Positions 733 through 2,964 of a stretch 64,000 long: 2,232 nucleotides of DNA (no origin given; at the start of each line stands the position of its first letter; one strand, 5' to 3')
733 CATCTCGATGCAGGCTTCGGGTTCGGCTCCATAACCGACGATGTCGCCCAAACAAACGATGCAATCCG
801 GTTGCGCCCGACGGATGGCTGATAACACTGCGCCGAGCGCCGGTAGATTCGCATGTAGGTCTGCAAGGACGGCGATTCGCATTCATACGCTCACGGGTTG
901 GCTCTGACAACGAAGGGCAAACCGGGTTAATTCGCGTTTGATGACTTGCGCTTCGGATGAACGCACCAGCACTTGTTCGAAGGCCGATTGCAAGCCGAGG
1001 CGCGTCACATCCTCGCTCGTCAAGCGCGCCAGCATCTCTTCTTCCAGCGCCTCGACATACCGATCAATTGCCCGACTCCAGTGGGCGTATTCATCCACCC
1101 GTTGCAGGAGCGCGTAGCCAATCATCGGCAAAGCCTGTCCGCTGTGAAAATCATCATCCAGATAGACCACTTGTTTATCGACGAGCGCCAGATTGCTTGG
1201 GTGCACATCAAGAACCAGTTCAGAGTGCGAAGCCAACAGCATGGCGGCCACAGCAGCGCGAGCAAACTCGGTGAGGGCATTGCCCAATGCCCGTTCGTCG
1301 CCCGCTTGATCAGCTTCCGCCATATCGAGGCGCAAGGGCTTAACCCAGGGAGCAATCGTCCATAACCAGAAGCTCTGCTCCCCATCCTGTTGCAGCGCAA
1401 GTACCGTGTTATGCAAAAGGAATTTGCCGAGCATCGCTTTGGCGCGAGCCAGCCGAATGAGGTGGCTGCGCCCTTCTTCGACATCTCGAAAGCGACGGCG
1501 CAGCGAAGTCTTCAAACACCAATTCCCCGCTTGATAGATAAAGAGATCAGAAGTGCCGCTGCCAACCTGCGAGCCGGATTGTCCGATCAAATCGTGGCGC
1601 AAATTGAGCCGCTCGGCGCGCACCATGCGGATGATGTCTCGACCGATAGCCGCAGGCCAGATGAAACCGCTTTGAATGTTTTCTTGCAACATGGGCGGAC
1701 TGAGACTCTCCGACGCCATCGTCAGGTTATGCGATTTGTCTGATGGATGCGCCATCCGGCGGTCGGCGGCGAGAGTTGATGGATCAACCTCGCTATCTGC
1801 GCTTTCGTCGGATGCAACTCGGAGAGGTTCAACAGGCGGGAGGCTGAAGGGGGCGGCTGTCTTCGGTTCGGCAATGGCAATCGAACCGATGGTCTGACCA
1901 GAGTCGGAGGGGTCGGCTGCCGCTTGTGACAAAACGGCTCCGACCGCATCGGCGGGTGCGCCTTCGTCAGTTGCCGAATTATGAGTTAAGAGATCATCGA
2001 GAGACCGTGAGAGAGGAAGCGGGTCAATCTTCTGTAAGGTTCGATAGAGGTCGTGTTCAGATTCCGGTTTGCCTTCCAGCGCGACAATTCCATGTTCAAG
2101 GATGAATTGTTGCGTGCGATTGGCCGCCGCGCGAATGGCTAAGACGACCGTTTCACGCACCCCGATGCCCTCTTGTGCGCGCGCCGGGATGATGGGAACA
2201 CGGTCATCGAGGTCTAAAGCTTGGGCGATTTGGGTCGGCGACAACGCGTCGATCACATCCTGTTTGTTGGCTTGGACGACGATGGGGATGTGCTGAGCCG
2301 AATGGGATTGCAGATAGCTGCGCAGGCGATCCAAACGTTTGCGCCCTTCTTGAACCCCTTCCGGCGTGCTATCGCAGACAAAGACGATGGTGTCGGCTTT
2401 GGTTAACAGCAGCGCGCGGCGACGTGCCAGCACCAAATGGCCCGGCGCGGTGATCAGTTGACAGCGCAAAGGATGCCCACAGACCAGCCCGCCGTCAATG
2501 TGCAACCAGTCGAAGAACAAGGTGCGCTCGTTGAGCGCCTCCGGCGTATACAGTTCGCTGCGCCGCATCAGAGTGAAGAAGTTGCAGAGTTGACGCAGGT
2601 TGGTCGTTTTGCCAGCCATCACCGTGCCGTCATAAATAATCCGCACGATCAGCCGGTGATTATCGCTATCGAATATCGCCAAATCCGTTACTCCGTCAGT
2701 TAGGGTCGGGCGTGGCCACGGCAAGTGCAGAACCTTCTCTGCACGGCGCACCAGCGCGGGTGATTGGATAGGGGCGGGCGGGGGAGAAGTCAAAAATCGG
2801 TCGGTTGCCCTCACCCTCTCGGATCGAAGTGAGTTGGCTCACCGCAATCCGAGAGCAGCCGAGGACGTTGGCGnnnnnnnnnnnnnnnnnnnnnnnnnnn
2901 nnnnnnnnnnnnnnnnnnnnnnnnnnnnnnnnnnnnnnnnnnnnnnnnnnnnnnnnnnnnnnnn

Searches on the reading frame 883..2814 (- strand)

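Call 31: search_protein_families(library=pfam, proteins=[window:883-2814:-], max_evalue=0.00001)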
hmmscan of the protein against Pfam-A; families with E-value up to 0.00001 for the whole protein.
window:883-2814:- (643 aa): 1 family
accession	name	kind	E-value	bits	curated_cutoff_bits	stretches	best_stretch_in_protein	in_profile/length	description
PF00025.27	Arf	-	4.7e-07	29.9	22.3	1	138-204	80-144/174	ADP-ribosylation factor family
